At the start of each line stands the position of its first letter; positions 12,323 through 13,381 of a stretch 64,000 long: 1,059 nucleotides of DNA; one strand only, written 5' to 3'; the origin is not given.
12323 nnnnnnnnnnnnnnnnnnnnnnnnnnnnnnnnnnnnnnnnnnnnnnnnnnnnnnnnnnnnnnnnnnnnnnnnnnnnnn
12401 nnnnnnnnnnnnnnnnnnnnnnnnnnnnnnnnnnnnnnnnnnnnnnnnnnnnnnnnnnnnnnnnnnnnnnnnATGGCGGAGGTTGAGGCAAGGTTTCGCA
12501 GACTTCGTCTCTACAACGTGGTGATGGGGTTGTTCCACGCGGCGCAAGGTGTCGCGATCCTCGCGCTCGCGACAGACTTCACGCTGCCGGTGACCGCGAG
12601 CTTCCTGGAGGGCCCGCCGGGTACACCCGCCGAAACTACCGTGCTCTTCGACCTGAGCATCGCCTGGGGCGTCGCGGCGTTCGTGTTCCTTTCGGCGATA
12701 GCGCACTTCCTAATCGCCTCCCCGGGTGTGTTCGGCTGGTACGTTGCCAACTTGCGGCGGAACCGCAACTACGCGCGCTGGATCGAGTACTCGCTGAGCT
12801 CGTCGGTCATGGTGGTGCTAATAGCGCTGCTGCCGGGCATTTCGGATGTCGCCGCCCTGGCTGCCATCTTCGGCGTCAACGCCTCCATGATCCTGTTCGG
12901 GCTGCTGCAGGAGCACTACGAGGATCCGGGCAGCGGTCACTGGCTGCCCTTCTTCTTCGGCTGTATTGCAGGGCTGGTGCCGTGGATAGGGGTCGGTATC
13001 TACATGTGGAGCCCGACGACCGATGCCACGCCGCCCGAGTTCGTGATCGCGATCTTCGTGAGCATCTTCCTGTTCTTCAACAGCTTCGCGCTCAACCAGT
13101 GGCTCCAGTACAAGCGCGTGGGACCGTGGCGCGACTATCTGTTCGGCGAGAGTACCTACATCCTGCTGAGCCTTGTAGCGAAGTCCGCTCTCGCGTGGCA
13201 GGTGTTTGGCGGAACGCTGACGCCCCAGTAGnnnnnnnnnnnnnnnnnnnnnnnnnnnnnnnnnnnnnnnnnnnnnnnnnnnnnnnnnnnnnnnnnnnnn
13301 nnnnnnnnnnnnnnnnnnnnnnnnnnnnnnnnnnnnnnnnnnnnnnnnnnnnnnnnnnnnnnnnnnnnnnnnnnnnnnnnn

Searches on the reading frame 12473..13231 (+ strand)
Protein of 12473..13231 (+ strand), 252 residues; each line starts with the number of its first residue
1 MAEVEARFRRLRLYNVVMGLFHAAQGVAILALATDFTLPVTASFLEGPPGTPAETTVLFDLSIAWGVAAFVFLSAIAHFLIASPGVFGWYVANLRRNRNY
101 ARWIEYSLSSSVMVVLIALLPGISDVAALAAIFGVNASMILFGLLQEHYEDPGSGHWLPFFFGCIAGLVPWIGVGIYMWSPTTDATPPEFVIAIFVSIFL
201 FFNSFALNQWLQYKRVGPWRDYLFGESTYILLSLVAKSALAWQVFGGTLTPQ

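Call 3: search_protein_families(library=pfam, proteins=[window:12473-13231:+], max_evalue=0.01)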
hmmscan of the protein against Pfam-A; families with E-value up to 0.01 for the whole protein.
window:12473-13231:+ (252 aa): 1 family
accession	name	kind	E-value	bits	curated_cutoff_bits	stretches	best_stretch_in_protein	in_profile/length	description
PF18761.7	Heliorhodopsin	-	1.4e-102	342.6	26.7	1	11-249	1-242/242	Heliorhodopsin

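Call 4: find_homologous_proteins(query=window:12473-13231:+, max_evalue=1e-10)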
Query window:12473-13231:+ (252 aa): 6878 proteins with E <= 1e-10 among 8000 candidates; the best 120 are listed.
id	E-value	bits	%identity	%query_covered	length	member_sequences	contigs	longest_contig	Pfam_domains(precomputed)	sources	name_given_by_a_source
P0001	8.4e-163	558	100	100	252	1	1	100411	PF18761.8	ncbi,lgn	-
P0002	1.4e-131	455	80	99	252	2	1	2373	PF18761.8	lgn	-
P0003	2.6e-131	455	80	99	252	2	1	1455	PF18761.8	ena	-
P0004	1.6e-122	426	74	100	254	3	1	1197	PF18761.8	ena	-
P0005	6.0e-121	421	75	100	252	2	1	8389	PF18761.8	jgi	-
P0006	2.2e-119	415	76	98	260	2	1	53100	PF18761.8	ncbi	-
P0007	5.5e-118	411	74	96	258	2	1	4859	PF18761.8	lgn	-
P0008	6.9e-118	411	72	100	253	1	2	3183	PF18761.8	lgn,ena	-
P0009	1.5e-117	409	75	99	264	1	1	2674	PF18761.8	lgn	-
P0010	2.3e-117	409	75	97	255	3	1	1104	PF18761.8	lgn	-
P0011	1.3e-116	406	72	99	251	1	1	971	PF18761.8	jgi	jgi:hypothetical protein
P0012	1.6e-116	406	72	100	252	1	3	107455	PF18761.8,PF01036.25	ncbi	-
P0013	2.0e-116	406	72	100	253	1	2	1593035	PF18761.8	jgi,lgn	-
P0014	2.1e-116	406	71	100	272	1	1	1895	PF18761.8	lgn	-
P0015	5.9e-116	404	71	100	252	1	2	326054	PF18761.8,PF01036.25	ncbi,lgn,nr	ncbi:MAG: heliorhodopsin HeR [Anaerosomatales bacterium]|nr:heliorhodopsin HeR [Anaerosomatales bact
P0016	7.8e-116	404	74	99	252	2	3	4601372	PF18761.8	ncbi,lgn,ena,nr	ncbi:MAG: heliorhodopsin HeR [Thermoleophilia bacterium]|nr:heliorhodopsin HeR [Thermoleophilia bact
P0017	8.7e-116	404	72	98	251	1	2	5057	PF18761.8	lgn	-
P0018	1.1e-115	403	74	99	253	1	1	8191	PF18761.8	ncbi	ncbi:MAG TPA: heliorhodopsin HeR [Actinomycetota bacterium]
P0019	6.2e-115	401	71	100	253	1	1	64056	PF18761.8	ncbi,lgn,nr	ncbi:MAG: heliorhodopsin HeR [Coriobacteriia bacterium]|nr:heliorhodopsin HeR [Coriobacteriia bacter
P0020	8.0e-115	400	70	100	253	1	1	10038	PF18761.8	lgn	-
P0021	1.2e-114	400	68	100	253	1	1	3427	PF18761.8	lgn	-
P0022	1.2e-114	400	70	97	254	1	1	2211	PF18761.8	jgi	jgi:hypothetical protein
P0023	1.5e-114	400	71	100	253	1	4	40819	PF18761.8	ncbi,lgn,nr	ncbi:MAG: heliorhodopsin HeR [Coriobacteriia bacterium]|nr:heliorhodopsin HeR [Coriobacteriia bacter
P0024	1.7e-114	399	73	97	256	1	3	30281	PF18761.8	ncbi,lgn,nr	ncbi:MAG: heliorhodopsin HeR [Actinobacteria bacterium]|nr:heliorhodopsin HeR [Actinomycetota bacter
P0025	1.7e-114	399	71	98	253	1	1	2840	PF18761.8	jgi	jgi:hypothetical protein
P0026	1.9e-114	399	73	97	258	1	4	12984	PF18761.8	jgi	jgi:hypothetical protein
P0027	2.1e-114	399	71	100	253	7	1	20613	PF18761.8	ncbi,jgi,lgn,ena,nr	ncbi:MAG: hypothetical protein CVT60_04685 [Actinobacteria bacterium HGW-Actinobacteria-10]|jgi:hypo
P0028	2.5e-114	399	68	100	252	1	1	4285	PF18761.8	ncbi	-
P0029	2.5e-114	399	73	98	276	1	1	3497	PF18761.8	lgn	-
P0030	3.2e-114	399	70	97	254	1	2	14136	PF18761.8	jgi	jgi:hypothetical protein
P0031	3.2e-114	398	69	98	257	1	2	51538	PF18761.8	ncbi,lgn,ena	-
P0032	3.5e-114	398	73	99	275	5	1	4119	PF18761.8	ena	-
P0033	3.6e-114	398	71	100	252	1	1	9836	PF18761.8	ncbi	-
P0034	3.8e-114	398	71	100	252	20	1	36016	PF18761.8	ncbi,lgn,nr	ncbi:MAG: heliorhodopsin HeR [Coriobacteriia bacterium]|nr:heliorhodopsin HeR [Coriobacteriia bacter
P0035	4.6e-114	398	70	99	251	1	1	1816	PF18761.8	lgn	-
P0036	5.1e-114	398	69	100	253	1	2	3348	PF18761.8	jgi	-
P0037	5.3e-114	398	71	98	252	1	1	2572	PF18761.8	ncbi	-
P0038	5.3e-114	398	71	100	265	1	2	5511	PF18761.8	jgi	-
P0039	5.8e-114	398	69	100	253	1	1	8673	PF18761.8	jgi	-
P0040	6.0e-114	398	75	94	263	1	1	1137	PF18761.8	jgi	jgi:hypothetical protein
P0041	8.1e-114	397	72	97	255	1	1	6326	PF18761.8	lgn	-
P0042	1.1e-113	397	72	97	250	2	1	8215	PF18761.8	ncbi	-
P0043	1.1e-113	397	69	100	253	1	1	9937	PF18761.8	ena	-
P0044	1.4e-113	396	69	100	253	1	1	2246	PF18761.8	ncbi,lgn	-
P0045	1.4e-113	396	70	100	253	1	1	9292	PF18761.8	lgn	-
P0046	1.4e-113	396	73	98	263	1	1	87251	PF18761.8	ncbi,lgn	ncbi:MAG TPA: heliorhodopsin HeR [Actinomycetota bacterium]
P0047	1.5e-113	396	67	100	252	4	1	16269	PF18761.8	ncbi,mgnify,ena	mgnify:CR=1 FL=1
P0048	1.5e-113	396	70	97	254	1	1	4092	PF18761.8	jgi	jgi:hypothetical protein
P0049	1.7e-113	396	76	97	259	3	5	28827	PF18761.8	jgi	jgi:hypothetical protein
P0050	1.8e-113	396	72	97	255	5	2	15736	PF18761.8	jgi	jgi:hypothetical protein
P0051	1.9e-113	396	70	98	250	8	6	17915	PF18761.8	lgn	-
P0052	2.1e-113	396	70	99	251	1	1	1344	PF18761.8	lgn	-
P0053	2.4e-113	396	70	99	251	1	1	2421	PF18761.8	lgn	-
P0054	2.5e-113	396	72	98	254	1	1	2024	PF18761.8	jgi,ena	-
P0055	2.8e-113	395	73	98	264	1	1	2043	PF18761.8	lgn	-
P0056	3.7e-113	395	70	97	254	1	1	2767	PF18761.8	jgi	jgi:hypothetical protein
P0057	5.2e-113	395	73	98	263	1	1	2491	PF18761.8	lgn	-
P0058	5.4e-113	395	68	100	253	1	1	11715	PF18761.8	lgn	-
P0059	5.7e-113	394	68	100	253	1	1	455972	PF18761.8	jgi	-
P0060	6.3e-113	394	70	100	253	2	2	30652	PF18761.8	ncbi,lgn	-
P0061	6.9e-113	394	71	100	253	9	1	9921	PF18761.8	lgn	-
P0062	9.6e-113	394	68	100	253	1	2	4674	PF18761.8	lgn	-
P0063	1.2e-112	393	69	100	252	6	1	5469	PF18761.8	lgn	-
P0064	1.2e-112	393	73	98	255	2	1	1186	PF18761.8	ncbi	-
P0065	1.9e-112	393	71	98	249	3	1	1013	PF18761.8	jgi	jgi:hypothetical protein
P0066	2.3e-112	392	69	100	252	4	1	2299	PF18761.8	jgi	-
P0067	2.4e-112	392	70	94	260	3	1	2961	PF18761.8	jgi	jgi:hypothetical protein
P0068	3.1e-112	392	70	100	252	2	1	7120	PF18761.8,PF01036.25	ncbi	-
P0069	3.5e-112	392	71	98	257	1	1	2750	PF18761.8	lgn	-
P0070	3.6e-112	392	70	100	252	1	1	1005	PF18761.8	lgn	-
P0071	3.7e-112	392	70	97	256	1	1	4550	PF18761.8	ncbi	-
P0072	4.2e-112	392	70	99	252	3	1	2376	PF18761.8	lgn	-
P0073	4.7e-112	391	71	99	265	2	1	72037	PF18761.8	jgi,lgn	-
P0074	6.0e-112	391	73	98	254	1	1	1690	PF18761.8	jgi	jgi:hypothetical protein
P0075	6.4e-112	391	70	93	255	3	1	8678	PF18761.8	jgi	-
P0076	6.6e-112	391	69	100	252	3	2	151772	PF18761.8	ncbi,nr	ncbi:MAG: heliorhodopsin HeR [Anaerosomatales bacterium]|nr:heliorhodopsin HeR [Anaerosomatales bact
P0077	6.6e-112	391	69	99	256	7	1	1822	PF18761.8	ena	-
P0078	6.7e-112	391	73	96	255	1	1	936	PF18761.8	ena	-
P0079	7.5e-112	391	70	97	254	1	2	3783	PF18761.8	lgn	-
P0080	1.1e-111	390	71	100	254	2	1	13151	PF18761.8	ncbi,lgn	-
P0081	1.1e-111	390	69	98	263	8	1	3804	PF18761.8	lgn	-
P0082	1.2e-111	390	69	98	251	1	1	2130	PF18761.8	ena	-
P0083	1.2e-111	390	69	98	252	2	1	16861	PF18761.8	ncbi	-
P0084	1.3e-111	390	69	98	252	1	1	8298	PF18761.8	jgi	jgi:hypothetical protein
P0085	1.6e-111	390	70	98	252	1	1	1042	PF18761.8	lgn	-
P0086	1.8e-111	389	69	98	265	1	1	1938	PF18761.8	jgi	jgi:hypothetical protein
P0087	2.0e-111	389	71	98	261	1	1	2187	PF18761.8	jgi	jgi:hypothetical protein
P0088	2.0e-111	389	70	99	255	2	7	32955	PF18761.8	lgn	-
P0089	2.2e-111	389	70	94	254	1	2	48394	PF18761.8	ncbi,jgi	jgi:hypothetical protein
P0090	3.2e-111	389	69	99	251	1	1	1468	PF18761.8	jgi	jgi:hypothetical protein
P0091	3.2e-111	389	70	99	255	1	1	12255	PF18761.8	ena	-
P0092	3.8e-111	388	70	99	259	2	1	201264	PF18761.8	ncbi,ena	-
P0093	4.0e-111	388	71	98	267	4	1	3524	PF18761.8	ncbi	-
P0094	4.2e-111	388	71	98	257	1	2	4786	PF18761.8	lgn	-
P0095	4.8e-111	388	67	98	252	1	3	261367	PF18761.8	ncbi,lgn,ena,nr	ncbi:MAG: heliorhodopsin HeR [Actinomycetota bacterium]|nr:MAG: hypothetical protein FD171_258 [Acti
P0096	5.0e-111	388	70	100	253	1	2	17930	PF18761.8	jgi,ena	-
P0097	5.6e-111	388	69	97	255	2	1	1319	PF18761.8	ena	-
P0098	6.9e-111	388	69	100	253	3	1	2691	PF18761.8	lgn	-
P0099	7.2e-111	388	71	98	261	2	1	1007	PF18761.8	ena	-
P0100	7.3e-111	388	71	97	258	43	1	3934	PF18761.8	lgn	-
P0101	7.4e-111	387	71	98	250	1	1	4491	PF18761.8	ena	-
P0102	7.5e-111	387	70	99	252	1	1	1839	PF18761.8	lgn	-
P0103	7.6e-111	387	67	99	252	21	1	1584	PF18761.8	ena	-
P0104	8.8e-111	387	67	100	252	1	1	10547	PF18761.8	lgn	-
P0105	8.9e-111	387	69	100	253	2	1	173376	PF18761.8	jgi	-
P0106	9.2e-111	387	67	99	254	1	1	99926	PF18761.8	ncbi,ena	-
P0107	1.1e-110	387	71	97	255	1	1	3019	PF18761.8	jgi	jgi:hypothetical protein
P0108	1.2e-110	387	70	98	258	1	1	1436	PF18761.8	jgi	jgi:hypothetical protein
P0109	1.2e-110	387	68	99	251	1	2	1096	PF18761.8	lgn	-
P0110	1.2e-110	387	72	98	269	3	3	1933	PF18761.8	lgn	-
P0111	1.4e-110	387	71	98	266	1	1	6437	PF18761.8,PF01036.25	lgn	-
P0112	1.4e-110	387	68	100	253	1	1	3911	PF18761.8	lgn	-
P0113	1.4e-110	387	69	99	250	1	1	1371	PF18761.8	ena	-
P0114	1.5e-110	386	72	98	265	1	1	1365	PF18761.8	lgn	-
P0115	1.7e-110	386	67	98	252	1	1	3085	PF18761.8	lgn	-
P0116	2.1e-110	386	70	98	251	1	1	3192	PF18761.8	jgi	jgi:hypothetical protein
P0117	2.2e-110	386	69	98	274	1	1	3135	PF18761.8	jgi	jgi:hypothetical protein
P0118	2.2e-110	386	70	99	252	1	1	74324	PF18761.8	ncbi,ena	-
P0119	2.2e-110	386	67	98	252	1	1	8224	PF18761.8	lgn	-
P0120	2.3e-110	386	70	99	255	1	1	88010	PF18761.8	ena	-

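Call 5: search_protein_families(library=ncbifam, proteins=[window:12473-13231:+], max_evalue=0.1)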
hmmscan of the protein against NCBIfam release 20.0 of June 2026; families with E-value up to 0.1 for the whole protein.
window:12473-13231:+ (252 aa): 1 family
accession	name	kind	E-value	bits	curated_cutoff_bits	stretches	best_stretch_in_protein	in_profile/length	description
NF038020.1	HeR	equivalog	3.1e-101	338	100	1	11-249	1-244/244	heliorhodopsin HeR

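Call 6: find_related_loci(query=window:12473-13231:+, collection=genome_contigs, flank=10000)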
Query window:12473-13231:+ (252 aa) in genome_contigs; peptide patterns used: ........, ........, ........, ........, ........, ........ (x = any residue, [..] = any of these).
600 stretches matched a pattern (row limit reached: there are more); 523 encode a relative of the query (tblastn E <= 1e-3); the best 80 are kept; 80 distinct loci.
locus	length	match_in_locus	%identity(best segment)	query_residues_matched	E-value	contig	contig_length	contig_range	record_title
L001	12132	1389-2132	76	5-251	3e-123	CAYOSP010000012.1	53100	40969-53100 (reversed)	MAG TPA_asm: uncultured Eubacteriales bacterium isolate SRP141376_co1_222 genome assembly, contig: NODE_1586_length_5310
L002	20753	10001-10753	71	1-251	2e-119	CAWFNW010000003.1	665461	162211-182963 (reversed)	MAG: uncultured Actinomycetes bacterium isolate MFD05942.bin.1.20 genome assembly, contig: contig_3529, whole genome sho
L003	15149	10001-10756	71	1-251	4e-119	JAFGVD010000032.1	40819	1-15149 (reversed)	MAG: Coriobacteriia bacterium isolate ZodW_Metabat.125 k87_12506584, whole genome shotgun sequence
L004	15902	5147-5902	71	1-251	4e-119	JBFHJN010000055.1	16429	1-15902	MAG: Coriobacteriia bacterium isolate Mix_sand07.2021.05.G.64 k141_855869_length_16429_cov_19.8726, whole genome shotgun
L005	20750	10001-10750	74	1-249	5e-119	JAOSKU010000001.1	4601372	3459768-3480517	MAG: Thermoleophilia bacterium isolate FR_37 FR-Thermoleophilia-1_s1, whole genome shotgun sequence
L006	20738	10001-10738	73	5-249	7e-118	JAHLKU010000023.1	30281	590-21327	MAG: Actinomycetota bacterium isolate MAG32 NODE_2672_length_30281_cov_2769.967710, whole genome shotgun sequence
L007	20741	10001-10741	73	3-249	1e-116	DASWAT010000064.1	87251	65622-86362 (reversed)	MAG TPA_asm: Actinomycetota bacterium isolate SMAG_U2663 k141_729881, whole genome shotgun sequence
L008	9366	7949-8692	73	3-249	2e-115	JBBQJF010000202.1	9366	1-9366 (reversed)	MAG: Dehalococcoidia bacterium isolate Co_metawrap_750 Cmw_750_k141_15958312_length_9366_cov_10.0000, whole genome shotg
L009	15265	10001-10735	71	7-249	3e-115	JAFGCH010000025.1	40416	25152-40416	MAG: Acidimicrobiia bacterium isolate Zod_Metabat.1092 k87_779301, whole genome shotgun sequence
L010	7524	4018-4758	68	5-251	2e-113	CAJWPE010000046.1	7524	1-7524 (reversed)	MAG TPA_asm: uncultured Chloroflexi bacterium isolate ERR598983_bin.11_MetaBAT_v2.12.1_MAG genome assembly, contig: NODE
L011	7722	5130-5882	68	1-251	3e-113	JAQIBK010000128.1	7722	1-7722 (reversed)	MAG: Actinomycetota bacterium isolate GH1 k119_200323, whole genome shotgun sequence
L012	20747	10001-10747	68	4-251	4e-113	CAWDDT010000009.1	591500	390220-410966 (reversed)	MAG: uncultured bacterium isolate MFD05684.bin.2.275 genome assembly, contig: contig_5645, whole genome shotgun sequence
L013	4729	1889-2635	71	2-249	5e-113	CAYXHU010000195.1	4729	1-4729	MAG TPA_asm: uncultured Acidimicrobiia bacterium isolate binchicken_co334_108 genome assembly, contig: NODE_37437_length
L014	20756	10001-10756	71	1-252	1e-112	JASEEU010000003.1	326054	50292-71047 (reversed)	MAG: Anaerosomatales bacterium isolate Yes46-06 NODE_3_length_326054_cov_15.914978, whole genome shotgun sequence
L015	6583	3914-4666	67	1-251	2e-112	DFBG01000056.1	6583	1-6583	MAG TPA_asm: Actinobacteria bacterium UBA3086 UBA3086_contig_37322, whole genome shotgun sequence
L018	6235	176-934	70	1-252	1e-111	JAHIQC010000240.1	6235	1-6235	MAG: Actinomycetota bacterium isolate KR13_S3.mb.94 KR13_S3.mb.94_k141_341790, whole genome shotgun sequence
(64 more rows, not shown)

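Call 10: find_encoding_contigs(protein=P0001, flank=10000, max_places=4)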
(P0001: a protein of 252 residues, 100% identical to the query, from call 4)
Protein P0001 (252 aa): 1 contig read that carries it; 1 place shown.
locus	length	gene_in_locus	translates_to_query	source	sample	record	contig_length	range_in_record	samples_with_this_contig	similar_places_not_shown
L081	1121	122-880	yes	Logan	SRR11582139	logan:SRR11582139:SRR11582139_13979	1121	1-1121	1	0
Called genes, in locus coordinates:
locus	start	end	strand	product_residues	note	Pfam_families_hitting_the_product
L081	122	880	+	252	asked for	PF18761:Heliorhodopsin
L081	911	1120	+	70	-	?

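Call 12: find_encoding_contigs(protein=P0005, flank=10000, max_places=4)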
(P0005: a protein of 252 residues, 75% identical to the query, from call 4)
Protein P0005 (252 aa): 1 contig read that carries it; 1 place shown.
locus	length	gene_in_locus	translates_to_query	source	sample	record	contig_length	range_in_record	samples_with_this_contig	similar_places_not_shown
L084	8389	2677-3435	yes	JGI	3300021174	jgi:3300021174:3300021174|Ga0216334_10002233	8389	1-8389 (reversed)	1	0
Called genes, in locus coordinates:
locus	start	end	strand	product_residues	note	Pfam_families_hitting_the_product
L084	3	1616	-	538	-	?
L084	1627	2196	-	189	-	PF13560:HTH_31, PF01381:HTH_3, PF07883:Cupin_2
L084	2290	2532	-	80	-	-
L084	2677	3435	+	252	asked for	PF18761:Heliorhodopsin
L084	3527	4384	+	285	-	PF03976:PPK2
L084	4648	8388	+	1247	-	?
